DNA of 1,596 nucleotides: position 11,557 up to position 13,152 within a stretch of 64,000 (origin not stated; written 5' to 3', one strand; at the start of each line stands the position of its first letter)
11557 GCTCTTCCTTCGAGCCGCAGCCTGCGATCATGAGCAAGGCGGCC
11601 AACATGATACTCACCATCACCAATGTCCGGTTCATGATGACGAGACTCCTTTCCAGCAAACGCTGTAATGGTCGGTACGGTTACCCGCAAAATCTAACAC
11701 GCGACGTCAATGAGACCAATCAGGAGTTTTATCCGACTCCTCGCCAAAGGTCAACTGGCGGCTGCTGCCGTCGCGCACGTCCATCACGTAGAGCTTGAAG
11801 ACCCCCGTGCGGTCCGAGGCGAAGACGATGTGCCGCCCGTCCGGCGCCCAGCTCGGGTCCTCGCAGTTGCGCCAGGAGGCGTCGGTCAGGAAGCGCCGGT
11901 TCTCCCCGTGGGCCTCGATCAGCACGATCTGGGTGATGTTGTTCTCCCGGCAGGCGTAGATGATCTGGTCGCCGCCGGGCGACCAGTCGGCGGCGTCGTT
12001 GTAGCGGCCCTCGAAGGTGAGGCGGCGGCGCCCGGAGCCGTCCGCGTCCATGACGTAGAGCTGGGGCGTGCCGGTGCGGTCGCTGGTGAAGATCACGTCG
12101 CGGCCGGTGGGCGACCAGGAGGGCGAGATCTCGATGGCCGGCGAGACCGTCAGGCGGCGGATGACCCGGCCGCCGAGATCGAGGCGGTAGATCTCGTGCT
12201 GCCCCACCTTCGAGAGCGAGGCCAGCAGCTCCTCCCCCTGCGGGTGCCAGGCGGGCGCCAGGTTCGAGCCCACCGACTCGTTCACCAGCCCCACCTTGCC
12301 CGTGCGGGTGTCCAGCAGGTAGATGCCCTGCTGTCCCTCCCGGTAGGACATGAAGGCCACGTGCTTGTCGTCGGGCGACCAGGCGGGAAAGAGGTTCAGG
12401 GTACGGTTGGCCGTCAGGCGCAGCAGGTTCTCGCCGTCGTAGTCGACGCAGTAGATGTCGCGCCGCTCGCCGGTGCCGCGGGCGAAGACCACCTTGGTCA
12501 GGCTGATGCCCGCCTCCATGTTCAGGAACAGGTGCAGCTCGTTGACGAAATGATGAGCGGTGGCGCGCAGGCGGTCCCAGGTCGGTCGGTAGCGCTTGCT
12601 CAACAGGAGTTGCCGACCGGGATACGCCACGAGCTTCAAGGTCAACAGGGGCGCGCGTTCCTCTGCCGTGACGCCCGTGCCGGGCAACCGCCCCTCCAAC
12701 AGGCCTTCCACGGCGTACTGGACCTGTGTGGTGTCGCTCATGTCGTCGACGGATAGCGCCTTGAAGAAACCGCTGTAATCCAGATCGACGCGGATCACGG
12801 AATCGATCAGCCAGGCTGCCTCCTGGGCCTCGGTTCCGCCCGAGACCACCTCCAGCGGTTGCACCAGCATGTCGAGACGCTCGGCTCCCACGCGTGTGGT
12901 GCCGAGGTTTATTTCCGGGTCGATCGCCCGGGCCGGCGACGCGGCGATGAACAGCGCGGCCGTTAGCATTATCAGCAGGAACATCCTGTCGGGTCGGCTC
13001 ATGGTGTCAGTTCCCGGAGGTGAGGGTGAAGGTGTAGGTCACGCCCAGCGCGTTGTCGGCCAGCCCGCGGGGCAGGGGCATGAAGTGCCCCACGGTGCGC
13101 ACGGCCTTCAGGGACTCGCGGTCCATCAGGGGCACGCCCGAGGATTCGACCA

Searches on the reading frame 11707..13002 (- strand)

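Call 85: search_protein_families(library=pfam, proteins=[window:11707-13002:-], max_evalue=0.00001)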
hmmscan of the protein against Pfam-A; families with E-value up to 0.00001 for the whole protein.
window:11707-13002:- (431 aa): 4 families
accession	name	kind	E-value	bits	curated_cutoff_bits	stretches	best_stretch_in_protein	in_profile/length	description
PF07676.18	PD40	-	5.6e-29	99.9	20.9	2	282-317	2-38/38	WD40-like Beta Propeller Repeat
PF00930.27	DPPIV_N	-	3e-08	33.2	22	0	280-340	34-93/354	Dipeptidyl peptidase IV (DPP IV) N-terminal region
PF14583.12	Pectate_lyase22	-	3.9e-07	29.6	30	0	380-411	353-384/386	Oligogalacturonate lyase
PF25174.1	Beta-prop_THOC3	-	1e-06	28.4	305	0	251-396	53-190/272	THOC3 beta-propeller domain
